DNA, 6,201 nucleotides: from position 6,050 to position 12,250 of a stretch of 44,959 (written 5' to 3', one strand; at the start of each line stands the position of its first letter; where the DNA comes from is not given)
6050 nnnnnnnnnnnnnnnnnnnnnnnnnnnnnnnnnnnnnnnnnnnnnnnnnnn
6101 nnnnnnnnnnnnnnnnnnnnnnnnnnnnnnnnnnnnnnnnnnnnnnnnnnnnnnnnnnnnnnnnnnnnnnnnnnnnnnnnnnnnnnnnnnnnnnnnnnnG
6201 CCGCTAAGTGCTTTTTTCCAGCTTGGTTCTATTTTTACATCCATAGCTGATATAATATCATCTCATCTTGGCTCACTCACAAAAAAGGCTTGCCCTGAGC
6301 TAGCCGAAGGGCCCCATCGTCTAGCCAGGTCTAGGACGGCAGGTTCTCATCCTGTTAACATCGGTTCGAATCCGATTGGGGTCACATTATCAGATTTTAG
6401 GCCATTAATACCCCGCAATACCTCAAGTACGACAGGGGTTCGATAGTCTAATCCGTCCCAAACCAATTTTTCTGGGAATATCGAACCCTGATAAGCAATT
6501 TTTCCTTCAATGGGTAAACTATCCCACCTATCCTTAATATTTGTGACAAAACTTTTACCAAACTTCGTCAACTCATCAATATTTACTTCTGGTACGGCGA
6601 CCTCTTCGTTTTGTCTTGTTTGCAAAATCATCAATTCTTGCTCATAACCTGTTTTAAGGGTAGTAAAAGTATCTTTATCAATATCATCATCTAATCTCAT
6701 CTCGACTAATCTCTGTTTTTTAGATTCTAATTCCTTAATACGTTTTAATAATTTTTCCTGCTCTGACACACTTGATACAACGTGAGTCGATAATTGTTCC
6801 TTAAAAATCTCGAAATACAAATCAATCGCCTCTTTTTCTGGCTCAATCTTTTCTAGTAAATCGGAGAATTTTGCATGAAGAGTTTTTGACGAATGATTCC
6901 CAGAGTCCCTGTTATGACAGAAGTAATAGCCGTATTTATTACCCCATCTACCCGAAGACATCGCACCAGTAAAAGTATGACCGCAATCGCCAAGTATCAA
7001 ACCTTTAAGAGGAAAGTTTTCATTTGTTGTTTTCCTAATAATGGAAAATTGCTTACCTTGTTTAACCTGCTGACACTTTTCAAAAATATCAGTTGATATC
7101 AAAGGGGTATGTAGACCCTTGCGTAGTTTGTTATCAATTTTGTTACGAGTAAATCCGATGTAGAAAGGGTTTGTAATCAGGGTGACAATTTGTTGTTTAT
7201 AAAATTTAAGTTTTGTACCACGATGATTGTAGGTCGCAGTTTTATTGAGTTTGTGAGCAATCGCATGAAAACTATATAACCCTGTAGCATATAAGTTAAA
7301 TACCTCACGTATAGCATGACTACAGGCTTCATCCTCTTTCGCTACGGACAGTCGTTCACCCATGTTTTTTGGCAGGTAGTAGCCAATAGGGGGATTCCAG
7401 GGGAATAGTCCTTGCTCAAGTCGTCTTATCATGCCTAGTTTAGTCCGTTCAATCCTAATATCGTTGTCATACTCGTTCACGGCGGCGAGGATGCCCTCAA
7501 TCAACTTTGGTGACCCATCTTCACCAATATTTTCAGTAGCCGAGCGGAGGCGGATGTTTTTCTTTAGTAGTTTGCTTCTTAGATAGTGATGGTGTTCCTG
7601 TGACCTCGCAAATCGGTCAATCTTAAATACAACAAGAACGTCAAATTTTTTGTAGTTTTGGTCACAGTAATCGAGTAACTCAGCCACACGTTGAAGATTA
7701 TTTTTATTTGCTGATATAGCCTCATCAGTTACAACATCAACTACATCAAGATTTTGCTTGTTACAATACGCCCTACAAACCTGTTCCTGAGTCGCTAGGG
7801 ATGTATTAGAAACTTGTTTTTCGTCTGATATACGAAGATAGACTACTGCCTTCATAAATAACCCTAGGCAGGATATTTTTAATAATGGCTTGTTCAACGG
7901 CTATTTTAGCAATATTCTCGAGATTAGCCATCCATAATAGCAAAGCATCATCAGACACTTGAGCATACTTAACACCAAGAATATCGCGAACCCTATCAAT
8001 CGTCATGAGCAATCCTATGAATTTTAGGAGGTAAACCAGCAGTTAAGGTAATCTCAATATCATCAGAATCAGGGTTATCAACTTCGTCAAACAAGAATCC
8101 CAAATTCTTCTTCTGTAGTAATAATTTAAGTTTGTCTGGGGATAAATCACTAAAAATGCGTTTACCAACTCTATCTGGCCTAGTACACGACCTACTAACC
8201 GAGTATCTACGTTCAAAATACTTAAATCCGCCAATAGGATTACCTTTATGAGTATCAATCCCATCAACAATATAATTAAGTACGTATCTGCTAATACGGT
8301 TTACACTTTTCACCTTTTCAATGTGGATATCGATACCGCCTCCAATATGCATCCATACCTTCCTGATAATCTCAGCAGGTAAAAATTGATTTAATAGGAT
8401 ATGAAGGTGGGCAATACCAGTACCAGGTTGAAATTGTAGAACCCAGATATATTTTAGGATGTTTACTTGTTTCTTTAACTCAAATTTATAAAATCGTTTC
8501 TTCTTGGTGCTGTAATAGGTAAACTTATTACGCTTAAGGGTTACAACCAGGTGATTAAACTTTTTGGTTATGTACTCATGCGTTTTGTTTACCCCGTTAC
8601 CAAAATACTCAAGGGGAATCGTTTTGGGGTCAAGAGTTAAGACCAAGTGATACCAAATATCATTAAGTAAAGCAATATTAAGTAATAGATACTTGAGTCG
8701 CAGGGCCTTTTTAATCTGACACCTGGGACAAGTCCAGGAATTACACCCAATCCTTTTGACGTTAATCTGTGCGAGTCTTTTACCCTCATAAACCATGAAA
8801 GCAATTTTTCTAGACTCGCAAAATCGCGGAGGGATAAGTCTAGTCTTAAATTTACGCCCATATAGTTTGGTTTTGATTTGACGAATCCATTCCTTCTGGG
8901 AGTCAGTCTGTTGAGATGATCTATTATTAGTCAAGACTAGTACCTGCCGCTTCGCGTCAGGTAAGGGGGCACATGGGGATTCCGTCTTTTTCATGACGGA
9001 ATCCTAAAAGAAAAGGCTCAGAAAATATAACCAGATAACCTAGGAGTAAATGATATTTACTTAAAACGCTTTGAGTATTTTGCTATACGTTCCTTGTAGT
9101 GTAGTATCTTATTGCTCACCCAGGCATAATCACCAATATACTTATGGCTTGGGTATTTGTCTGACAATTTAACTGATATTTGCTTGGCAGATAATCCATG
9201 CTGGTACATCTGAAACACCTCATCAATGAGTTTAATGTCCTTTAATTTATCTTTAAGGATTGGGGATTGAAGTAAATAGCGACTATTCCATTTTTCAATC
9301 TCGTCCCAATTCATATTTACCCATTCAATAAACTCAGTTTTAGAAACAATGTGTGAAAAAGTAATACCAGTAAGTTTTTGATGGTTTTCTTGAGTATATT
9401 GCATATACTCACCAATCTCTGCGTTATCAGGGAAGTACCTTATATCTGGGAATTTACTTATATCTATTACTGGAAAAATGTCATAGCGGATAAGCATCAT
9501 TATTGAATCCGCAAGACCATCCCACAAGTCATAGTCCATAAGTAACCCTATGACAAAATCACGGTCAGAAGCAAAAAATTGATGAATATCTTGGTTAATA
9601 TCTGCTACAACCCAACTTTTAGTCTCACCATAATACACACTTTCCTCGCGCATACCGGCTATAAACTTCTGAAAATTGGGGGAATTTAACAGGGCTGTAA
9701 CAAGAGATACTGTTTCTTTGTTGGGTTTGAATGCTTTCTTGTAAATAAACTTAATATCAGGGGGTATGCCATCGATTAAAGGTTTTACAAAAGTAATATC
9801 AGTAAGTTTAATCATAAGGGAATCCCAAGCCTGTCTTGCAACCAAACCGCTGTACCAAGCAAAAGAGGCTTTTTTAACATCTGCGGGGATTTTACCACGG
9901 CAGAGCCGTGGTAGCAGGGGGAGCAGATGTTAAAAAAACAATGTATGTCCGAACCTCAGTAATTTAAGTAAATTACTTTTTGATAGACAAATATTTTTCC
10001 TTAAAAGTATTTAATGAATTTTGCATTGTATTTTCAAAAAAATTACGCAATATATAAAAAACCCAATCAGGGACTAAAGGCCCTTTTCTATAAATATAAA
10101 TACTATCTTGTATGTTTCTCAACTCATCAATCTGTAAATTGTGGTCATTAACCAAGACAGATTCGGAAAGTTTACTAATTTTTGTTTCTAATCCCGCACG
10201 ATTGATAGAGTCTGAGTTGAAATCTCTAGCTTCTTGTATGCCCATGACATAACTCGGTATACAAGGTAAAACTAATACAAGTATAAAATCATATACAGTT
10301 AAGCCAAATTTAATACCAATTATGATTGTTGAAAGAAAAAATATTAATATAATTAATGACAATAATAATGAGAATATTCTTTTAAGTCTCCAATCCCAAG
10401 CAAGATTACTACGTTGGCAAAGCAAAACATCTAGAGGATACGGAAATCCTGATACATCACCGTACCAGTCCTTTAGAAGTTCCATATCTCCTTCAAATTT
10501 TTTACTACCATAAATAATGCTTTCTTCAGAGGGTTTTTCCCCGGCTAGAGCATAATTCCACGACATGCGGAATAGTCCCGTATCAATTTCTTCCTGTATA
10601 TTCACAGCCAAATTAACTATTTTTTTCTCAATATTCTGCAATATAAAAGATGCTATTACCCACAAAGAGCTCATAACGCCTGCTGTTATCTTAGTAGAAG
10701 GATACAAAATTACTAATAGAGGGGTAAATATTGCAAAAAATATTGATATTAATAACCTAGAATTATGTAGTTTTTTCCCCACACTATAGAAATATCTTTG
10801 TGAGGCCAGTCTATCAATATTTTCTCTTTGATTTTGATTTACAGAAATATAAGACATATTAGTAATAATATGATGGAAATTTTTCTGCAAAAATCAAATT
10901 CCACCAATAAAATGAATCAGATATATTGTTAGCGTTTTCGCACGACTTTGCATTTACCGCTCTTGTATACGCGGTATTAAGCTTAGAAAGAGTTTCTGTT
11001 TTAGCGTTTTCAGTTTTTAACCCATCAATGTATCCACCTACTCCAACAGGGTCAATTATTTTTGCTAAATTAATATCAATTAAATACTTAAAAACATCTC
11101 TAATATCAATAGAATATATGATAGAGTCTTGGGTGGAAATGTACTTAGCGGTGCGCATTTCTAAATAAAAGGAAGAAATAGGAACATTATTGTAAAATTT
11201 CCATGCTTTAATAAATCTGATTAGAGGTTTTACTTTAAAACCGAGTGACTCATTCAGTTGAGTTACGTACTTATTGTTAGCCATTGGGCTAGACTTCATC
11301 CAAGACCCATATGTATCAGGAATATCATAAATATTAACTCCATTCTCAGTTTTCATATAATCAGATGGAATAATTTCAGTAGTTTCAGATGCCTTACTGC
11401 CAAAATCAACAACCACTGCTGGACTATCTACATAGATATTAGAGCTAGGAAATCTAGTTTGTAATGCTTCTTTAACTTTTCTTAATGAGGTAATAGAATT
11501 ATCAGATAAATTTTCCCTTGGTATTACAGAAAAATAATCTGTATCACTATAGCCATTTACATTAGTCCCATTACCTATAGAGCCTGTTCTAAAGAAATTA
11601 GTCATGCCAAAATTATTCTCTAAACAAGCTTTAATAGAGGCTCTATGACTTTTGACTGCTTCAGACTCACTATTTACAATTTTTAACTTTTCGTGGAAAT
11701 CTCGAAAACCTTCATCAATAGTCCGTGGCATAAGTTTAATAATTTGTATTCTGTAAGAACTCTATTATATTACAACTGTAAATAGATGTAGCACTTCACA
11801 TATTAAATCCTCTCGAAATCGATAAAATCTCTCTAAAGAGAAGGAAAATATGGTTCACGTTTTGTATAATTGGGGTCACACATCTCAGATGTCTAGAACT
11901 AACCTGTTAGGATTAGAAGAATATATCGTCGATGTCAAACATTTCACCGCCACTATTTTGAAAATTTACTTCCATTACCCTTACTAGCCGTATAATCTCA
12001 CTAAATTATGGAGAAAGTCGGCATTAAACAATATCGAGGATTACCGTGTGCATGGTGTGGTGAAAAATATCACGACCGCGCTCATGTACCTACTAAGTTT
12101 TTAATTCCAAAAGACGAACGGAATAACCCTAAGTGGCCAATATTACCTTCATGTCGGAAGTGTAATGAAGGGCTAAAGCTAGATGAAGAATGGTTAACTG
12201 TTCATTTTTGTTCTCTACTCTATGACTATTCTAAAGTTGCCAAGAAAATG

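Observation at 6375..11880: Minimal integrating, rolling-circle-replicating element carrying CBASS, inserted in tRNA-Glu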

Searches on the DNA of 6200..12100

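Call 52: search_rna_families(source=window, start=6200, end=12100, threshold=evalue, max_evalue=1)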
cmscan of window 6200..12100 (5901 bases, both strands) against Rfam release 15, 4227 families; matches with E-value up to 1: 1.
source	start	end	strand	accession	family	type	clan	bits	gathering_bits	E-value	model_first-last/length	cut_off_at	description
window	6310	6384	+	RF00005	tRNA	Gene; tRNA;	CL00001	55.7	29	2.4e-10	1-71/71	no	tRNA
